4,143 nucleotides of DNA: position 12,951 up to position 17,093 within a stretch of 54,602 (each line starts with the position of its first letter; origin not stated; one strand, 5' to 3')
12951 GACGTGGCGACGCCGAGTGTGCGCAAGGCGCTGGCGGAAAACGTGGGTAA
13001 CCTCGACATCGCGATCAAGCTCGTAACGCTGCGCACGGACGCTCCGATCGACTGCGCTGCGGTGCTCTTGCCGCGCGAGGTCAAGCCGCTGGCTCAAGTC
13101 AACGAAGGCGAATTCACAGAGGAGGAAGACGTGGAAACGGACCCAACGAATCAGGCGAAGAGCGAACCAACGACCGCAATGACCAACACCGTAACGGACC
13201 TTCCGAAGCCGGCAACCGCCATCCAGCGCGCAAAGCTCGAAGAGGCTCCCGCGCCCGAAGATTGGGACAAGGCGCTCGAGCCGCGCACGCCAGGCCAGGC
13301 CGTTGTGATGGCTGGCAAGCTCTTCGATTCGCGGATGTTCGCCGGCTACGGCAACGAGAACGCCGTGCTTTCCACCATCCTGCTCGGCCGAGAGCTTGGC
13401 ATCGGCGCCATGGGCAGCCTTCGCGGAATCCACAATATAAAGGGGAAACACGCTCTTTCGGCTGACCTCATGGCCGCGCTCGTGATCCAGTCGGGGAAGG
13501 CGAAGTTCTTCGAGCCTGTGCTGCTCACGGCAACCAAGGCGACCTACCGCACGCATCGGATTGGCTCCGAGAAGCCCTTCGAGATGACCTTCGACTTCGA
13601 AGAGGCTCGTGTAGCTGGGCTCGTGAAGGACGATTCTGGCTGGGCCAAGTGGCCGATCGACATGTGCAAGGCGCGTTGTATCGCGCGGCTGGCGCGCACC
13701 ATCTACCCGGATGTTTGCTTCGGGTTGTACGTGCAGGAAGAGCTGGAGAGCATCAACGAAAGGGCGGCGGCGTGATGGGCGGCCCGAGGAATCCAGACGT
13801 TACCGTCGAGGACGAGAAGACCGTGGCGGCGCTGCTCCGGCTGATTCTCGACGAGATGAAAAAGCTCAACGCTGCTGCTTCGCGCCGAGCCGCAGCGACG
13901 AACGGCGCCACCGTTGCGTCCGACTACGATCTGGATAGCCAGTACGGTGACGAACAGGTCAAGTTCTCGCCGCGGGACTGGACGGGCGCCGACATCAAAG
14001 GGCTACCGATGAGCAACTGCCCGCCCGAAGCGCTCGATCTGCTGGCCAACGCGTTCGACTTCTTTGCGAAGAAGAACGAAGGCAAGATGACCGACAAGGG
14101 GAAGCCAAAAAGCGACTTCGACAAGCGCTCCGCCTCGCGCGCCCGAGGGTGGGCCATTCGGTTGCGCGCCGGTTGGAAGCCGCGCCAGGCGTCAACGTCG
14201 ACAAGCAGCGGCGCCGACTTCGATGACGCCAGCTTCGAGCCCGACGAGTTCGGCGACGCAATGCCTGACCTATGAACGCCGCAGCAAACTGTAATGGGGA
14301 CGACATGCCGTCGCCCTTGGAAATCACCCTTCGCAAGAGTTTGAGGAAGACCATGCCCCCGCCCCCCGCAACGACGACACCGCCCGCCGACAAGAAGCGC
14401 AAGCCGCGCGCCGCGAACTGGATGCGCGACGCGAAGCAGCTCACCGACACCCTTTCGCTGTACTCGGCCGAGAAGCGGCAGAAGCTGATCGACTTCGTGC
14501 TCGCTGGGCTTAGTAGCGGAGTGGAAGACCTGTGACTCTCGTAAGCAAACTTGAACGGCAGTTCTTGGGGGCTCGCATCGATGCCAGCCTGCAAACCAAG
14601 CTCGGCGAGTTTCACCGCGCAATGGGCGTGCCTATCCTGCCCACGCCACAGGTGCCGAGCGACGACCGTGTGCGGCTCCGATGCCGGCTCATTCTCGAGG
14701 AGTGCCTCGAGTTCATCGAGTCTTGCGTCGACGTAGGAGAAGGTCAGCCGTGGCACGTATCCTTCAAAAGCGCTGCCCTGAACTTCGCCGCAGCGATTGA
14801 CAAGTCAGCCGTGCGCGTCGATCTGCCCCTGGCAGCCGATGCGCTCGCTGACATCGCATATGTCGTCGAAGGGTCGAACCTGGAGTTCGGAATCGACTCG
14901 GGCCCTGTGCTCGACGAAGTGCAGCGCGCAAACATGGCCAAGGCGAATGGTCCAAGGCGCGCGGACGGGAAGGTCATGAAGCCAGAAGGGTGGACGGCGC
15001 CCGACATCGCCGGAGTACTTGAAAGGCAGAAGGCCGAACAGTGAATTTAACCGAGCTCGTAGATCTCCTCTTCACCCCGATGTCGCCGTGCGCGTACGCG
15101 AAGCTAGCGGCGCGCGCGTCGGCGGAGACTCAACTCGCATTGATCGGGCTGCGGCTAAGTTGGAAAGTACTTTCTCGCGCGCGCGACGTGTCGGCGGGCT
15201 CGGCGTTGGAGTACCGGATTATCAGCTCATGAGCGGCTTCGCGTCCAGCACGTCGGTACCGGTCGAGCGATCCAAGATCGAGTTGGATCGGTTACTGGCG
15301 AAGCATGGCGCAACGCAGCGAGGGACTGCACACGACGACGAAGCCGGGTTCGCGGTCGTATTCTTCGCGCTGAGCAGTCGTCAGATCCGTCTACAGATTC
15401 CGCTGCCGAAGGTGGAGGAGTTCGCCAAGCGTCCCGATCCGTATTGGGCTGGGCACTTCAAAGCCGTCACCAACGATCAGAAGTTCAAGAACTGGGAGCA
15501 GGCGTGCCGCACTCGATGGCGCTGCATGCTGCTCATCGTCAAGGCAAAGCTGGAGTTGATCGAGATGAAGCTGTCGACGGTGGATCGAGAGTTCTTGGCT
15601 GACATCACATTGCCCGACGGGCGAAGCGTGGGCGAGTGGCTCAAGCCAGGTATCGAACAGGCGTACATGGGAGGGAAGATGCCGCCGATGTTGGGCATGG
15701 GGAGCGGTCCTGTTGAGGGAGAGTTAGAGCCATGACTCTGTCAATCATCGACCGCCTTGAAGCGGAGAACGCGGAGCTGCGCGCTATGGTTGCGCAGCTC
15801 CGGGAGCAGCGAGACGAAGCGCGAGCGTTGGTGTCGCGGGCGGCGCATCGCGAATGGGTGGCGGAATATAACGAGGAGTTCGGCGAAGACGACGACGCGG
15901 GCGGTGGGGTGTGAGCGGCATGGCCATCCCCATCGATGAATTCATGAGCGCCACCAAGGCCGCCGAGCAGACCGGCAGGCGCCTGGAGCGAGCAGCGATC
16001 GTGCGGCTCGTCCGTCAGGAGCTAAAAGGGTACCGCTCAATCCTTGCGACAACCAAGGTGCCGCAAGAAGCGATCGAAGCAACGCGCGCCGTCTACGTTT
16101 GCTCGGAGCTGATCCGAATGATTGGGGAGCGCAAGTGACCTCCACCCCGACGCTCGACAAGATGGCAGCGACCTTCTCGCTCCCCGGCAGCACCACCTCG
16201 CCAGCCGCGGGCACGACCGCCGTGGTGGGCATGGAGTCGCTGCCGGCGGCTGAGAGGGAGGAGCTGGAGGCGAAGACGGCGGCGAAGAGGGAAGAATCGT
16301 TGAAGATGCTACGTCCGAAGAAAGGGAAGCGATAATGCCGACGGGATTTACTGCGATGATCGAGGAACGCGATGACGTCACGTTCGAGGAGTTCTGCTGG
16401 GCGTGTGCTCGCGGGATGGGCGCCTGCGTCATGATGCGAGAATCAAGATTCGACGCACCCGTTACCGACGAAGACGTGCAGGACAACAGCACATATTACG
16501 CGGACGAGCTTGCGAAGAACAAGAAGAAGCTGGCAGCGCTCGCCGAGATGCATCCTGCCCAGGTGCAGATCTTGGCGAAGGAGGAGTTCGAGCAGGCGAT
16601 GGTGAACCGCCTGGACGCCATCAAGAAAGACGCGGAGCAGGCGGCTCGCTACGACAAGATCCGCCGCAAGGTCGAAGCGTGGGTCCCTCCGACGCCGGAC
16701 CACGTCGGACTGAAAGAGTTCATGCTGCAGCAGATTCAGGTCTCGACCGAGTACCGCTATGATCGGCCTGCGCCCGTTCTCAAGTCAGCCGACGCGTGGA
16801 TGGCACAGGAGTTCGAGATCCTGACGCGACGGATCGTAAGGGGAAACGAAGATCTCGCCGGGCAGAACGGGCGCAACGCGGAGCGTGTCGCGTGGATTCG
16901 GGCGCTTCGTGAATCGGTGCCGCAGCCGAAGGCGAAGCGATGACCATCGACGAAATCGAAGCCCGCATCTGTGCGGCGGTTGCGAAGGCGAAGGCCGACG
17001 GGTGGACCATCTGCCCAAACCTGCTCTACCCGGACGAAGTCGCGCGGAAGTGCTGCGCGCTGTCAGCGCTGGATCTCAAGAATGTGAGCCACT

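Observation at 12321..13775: Single polypeptide combining a FEN-type 5'-3' exonuclease with a RecT-like annealase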

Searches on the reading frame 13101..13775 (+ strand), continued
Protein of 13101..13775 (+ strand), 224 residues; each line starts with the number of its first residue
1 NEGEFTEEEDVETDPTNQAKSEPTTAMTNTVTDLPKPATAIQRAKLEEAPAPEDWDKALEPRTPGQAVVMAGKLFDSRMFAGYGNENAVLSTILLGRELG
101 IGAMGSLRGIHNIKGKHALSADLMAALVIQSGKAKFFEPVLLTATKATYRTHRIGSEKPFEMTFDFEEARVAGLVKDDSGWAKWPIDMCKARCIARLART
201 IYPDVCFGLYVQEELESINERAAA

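Call 61: search_protein_families(library=pfam, alignment_id=A5, max_evalue=0.001)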
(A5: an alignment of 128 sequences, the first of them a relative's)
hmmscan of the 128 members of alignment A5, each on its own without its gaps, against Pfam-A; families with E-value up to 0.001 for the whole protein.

A. member 1, L131:2428-3000:+ (191 aa): 0 families

B. families by the number of members that match (of 128 scanned): 33 families (the first 25 are shown)
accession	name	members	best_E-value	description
PF12705.13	PDDEXK_1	20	2.2e-15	PD-(D/E)XK nuclease superfamily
PF01930.23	Cas_Cas4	8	1.8e-06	Domain of unknown function DUF83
PF01695.23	IstB_IS21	5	2.9e-11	IstB-like ATP binding protein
PF13730.12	HTH_36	5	5.7e-10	Helix-turn-helix domain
PF00308.24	Bac_DnaA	4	5.8e-11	Bacterial DnaA ATPAse domain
PF21722.4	Gly_rich_2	3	4.3e-10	Glycine-rich domain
PF05565.16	Sipho_Gp157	2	7.5e-39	Siphovirus Gp157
PF13884.11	Peptidase_S74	2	4.6e-11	Chaperone of endosialidase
PF24146.1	K1-lyase_C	2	5.2e-10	K1 capsule-specific polysaccharide lyase, C-terminal domain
PF00145.23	DNA_methylase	1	1.1e-34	C-5 cytosine-specific DNA methylase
PF13481.12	AAA_25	1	4.3e-31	AAA domain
PF00805.28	Pentapeptide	1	4.3e-30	Pentapeptide repeats (8 copies)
PF02195.25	ParB_N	1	3.3e-25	ParB N-terminal domain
PF05866.16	RusA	1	2.6e-23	Endodeoxyribonuclease RusA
PF00239.26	Resolvase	1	5.8e-14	Resolvase, N terminal domain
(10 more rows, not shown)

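Call 64: search_protein_families(library=pfam, alignment_id=A6, max_evalue=0.001)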
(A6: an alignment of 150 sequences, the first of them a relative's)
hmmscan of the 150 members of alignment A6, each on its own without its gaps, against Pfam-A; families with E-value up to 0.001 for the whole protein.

A. member 1, L086:1031-2125:- (365 aa): 2 families
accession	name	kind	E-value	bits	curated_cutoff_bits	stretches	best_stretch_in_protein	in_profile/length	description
PF00589.27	Phage_integrase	-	2.3e-28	99.6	27.1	1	195-340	27-169/172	Phage integrase family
PF14659.12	Phage_int_SAM_3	-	0.0005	20.7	22.6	1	72-122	2-51/58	Phage integrase, N-terminal SAM-like domain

B. families by the number of members that match (of 150 scanned): 41 families (the first 25 are shown)
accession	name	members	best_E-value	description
PF00589.27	Phage_integrase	9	2.1e-28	Phage integrase family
PF01381.28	HTH_3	5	1.5e-10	Helix-turn-helix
PF00145.23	DNA_methylase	4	4.8e-47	C-5 cytosine-specific DNA methylase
PF01555.25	N6_N4_Mtase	4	1e-42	DNA methylase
PF13392.12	HNH_3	4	1.8e-12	HNH endonuclease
PF13560.12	HTH_31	4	6.8e-09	Helix-turn-helix domain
PF13443.12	HTH_26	4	5.9e-06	Cro/C1-type HTH DNA-binding domain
PF00805.28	Pentapeptide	3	8.2e-37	Pentapeptide repeats (8 copies)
PF13481.12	AAA_25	2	2.7e-18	AAA domain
PF13576.12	Pentapeptide_3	2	1.8e-09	Pentapeptide repeats (9 copies)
PF01170.24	UPF0020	2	6.6e-06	RMKL-like, methyltransferase domain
PF03796.21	DnaB_C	1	3.7e-90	DnaB-like helicase C terminal domain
PF00772.26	DnaB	1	7.4e-30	DnaB-like helicase N terminal domain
PF05063.20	MT-A70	1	1.1e-25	MT-A70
PF13356.12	Arm-DNA-bind_3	1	2.1e-25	Arm DNA-binding domain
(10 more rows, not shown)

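Call 66: search_protein_families(library=pfam, proteins=[L140:5199-5741:+, L131:6873-7976:+, L132:4983-5528:+, L138:4999-5529:+, L147:5030-5497:+, L147:7200-7961:+, L137:5749-7272:+, L155:5021-5905:+, L133:6852-7925:+, L132:7703-8836:+], max_evalue=0.01)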
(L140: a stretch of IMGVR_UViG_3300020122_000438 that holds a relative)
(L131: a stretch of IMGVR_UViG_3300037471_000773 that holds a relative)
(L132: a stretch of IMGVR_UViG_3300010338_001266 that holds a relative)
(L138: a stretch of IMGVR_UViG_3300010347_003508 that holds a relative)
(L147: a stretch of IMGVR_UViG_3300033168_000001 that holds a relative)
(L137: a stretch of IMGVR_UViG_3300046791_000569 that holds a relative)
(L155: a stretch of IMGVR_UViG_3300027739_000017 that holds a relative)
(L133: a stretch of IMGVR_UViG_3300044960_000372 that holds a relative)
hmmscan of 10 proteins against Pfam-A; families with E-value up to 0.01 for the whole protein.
L140:5199-5741:+ (181 aa): 2 families
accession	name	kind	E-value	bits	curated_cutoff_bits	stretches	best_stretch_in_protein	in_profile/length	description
PF12705.13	PDDEXK_1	-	3.9e-09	37.3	22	1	63-160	94-203/247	PD-(D/E)XK nuclease superfamily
PF01930.23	Cas_Cas4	-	0.0039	17.7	22.7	1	94-147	53-106/160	Domain of unknown function DUF83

L131:6873-7976:+ (368 aa): 0 families

L132:4983-5528:+ (182 aa): 2 families
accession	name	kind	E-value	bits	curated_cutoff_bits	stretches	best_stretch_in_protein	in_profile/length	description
PF05565.16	Sipho_Gp157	-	2.5e-33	115.8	28.6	1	6-182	1-162/162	Siphovirus Gp157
PF23984.1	DUF7307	-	0.0034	17.7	27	1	55-97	3-46/129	Pam3 gp33-like protein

L138:4999-5529:+ (177 aa): 0 families

L147:5030-5497:+ (156 aa): 0 families

L147:7200-7961:+ (254 aa): 0 families

L137:5749-7272:+ (508 aa): 0 families

L155:5021-5905:+ (295 aa): 1 family
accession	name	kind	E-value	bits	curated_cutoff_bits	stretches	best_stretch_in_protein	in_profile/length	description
PF12705.13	PDDEXK_1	-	2.2e-15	57.7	22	1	27-266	3-247/247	PD-(D/E)XK nuclease superfamily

L133:6852-7925:+ (358 aa): 2 families
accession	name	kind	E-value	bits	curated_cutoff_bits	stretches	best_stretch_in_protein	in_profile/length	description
PF12705.13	PDDEXK_1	-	2.6e-11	44.4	22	1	5-226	4-247/247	PD-(D/E)XK nuclease superfamily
PF10926.14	DUF2800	-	1.8e-05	24.5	21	1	12-236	13-243/368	Protein of unknown function (DUF2800)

L132:7703-8836:+ (378 aa): 5 families
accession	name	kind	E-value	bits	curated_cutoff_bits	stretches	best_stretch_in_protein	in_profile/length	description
PF13730.12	HTH_36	-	4.1e-06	26.9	25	1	35-74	16-55/55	Helix-turn-helix domain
PF01325.25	Fe_dep_repress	-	3.8e-05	24.2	26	1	41-81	19-59/60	Iron dependent repressor, N-terminal DNA binding domain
PF08279.18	HTH_11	-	0.00071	19.9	25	1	48-76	19-47/55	HTH domain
PF13545.12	HTH_Crp_2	-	0.0014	19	27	1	45-77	23-55/70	Crp-like helix-turn-helix domain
PF13412.12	HTH_24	-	0.0078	16.2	21.9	0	45-74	18-47/48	Winged helix-turn-helix DNA-binding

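Call 80: search_protein_representatives(protein=window:13221-13772:+)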
Query: 184 residues. Proteins with E-value up to 0.001 (for the whole library): 15179; up to 1e-10: 4482; up to 1e-30: 156. The best 150 are listed.
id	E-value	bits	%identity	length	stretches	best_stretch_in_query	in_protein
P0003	6.9e-85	299.4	77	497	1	9-182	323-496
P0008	3.0e-74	264.8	71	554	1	11-175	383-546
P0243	2.9e-61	222.5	62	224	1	10-179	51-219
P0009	2.1e-56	206.6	58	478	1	11-177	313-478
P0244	7.2e-55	201.7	56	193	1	9-180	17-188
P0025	8.1e-55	201.5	60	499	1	13-184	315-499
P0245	2.4e-53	196.7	57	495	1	13-176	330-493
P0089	5.9e-53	195.4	54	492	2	11-176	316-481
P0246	1.5e-51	190.9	56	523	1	10-178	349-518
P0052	1.5e-51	190.8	53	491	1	8-184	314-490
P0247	1.7e-51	190.7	54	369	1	10-176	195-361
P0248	9.1e-50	185.0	52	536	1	6-183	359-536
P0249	2.2e-48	180.5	51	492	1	8-183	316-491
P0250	5.7e-48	179.2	50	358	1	10-180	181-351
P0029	3.9e-47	176.5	53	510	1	13-179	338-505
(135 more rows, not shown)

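Call 99: search_protein_families(library=ncbifam, proteins=[window:13221-13772:+, L140:5884-6699:+, L089:6571-7050:+], max_evalue=0.01)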
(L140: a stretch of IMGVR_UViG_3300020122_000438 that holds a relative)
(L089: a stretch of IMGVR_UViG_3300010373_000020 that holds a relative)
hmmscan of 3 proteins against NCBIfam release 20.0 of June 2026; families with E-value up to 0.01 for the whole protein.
window:13221-13772:+ (184 aa): 0 families

L140:5884-6699:+ (272 aa): 0 families

L089:6571-7050:+ (160 aa): 0 families

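Call 106: search_protein_families(library=pfam, alignment_id=A4, max_evalue=0.01)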
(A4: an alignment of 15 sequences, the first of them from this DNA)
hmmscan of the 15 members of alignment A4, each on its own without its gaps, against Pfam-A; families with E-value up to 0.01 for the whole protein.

A. member 1, seq(180 aa): 1 family
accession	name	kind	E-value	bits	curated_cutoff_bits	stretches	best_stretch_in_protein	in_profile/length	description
PF03837.19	RecT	-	7.5e-05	22.8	24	1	103-177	116-193/198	RecT family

B. families by the number of members that match (of 15 scanned): 2 families
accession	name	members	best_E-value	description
PF03837.19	RecT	14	2e-07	RecT family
PF20770.3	PAN2_N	1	0.00065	PAN2 N-terminal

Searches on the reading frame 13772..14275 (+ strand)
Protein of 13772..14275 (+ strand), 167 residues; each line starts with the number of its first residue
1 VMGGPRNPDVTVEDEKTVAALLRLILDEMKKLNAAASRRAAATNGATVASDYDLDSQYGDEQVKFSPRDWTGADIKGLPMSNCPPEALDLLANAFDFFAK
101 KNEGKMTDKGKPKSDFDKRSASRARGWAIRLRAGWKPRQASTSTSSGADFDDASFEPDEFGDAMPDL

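Call 11: search_protein_families(library=phrogs, proteins=[window:13772-14275:+], max_evalue=0.01)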
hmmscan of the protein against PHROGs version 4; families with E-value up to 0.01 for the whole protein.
window:13772-14275:+ (167 aa): 0 families

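Call 37: search_protein_families(library=pfam, proteins=[window:13772-14275:+], max_evalue=0.01)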
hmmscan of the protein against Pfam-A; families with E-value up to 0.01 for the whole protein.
window:13772-14275:+ (167 aa): 0 families

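Call 72: search_solved_structures(query=A7, max_evalue=10, show_alignments=2)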
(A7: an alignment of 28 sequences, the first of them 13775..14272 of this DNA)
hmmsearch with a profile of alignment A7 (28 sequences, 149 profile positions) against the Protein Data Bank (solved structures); distinct sequences matched with E-value up to 10: 0.

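Call 73: search_protein_families(library=pfam, alignment_id=A7, max_evalue=1)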
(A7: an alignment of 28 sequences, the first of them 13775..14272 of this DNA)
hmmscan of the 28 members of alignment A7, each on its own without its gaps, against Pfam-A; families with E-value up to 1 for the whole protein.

A. member 1, window:13775-14272:+ (166 aa): 0 families

B. families by the number of members that match (of 28 scanned): 4 families
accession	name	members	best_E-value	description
PF07870.16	DUF1657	1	0.085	Protein of unknown function (DUF1657)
PF19138.6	TbsP_N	1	0.093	Transcriptional regulator TbsP-like, N-terminal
PF08081.16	RBM1CTR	1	0.1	RBM1CTR (NUC064) family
PF14082.12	SduA_C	1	0.1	Shedu protein SduA, C-terminal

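Call 75: find_homologous_proteins(query=A7)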
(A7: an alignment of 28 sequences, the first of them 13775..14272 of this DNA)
Query A7 (28 sequences) (166 aa, profile of the alignment): 590 proteins with E <= 0.001 among 8000 candidates; the best 120 are listed.
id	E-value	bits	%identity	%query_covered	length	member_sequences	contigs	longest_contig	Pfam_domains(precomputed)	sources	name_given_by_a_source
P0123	7.4e-54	199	43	65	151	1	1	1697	-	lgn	-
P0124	4.4e-53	197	46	75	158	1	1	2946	-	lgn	-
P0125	5.8e-53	196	51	60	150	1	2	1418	-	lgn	-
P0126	6.4e-53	196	48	69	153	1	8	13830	-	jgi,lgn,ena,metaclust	metaclust:\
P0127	8.8e-53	196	53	69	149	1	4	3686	-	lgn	-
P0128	8.9e-53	196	49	78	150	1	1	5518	-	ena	-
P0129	1.2e-52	195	51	68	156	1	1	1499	-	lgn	-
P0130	1.4e-52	195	50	69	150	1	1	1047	-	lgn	-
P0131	2.9e-52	194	42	63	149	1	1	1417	-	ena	-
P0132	3.4e-52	194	46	81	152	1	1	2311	-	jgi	jgi:hypothetical protein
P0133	3.6e-52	194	47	87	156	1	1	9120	-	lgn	-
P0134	5.7e-52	193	56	70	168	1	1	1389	-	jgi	jgi:hypothetical protein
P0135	6.7e-52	193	48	74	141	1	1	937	-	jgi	jgi:hypothetical protein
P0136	1.2e-51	192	60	81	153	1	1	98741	-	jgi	jgi:hypothetical protein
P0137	1.5e-51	192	49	60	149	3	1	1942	-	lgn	-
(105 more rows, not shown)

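Call 99: search_protein_families(library=ncbifam, proteins=[window:13775-14272:+], max_evalue=0.01)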
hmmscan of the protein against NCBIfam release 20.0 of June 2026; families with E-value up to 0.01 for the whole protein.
window:13775-14272:+ (166 aa): 0 families

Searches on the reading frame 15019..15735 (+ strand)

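Call 11: search_protein_families(library=phrogs, proteins=[window:15019-15735:+], max_evalue=0.01)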
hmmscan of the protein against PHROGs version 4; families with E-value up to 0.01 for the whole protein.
window:15019-15735:+ (238 aa): 1 family
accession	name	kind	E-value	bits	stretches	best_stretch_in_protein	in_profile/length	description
phrog_17260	-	unknown function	2.3e-37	129.3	1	71-226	1-150/158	-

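Call 37: search_protein_families(library=pfam, proteins=[window:15019-15735:+], max_evalue=0.01)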
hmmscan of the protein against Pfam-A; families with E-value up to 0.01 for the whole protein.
window:15019-15735:+ (238 aa): 0 families

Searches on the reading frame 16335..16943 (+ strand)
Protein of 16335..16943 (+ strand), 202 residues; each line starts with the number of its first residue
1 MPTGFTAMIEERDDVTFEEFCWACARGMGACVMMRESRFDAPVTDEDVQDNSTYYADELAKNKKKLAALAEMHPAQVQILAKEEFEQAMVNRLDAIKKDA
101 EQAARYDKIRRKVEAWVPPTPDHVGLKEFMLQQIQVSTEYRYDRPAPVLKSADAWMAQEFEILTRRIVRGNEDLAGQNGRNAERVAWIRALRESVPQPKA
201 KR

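Call 11: search_protein_families(library=phrogs, proteins=[window:16335-16943:+], max_evalue=0.01)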
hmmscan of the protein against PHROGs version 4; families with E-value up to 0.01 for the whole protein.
window:16335-16943:+ (202 aa): 1 family
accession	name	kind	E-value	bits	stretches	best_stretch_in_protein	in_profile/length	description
phrog_8905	-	unknown function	1.1e-26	95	1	1-195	1-210/215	-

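Call 37: search_protein_families(library=pfam, proteins=[window:16335-16943:+], max_evalue=0.01)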
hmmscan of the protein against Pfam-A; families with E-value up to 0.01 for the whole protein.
window:16335-16943:+ (202 aa): 0 families
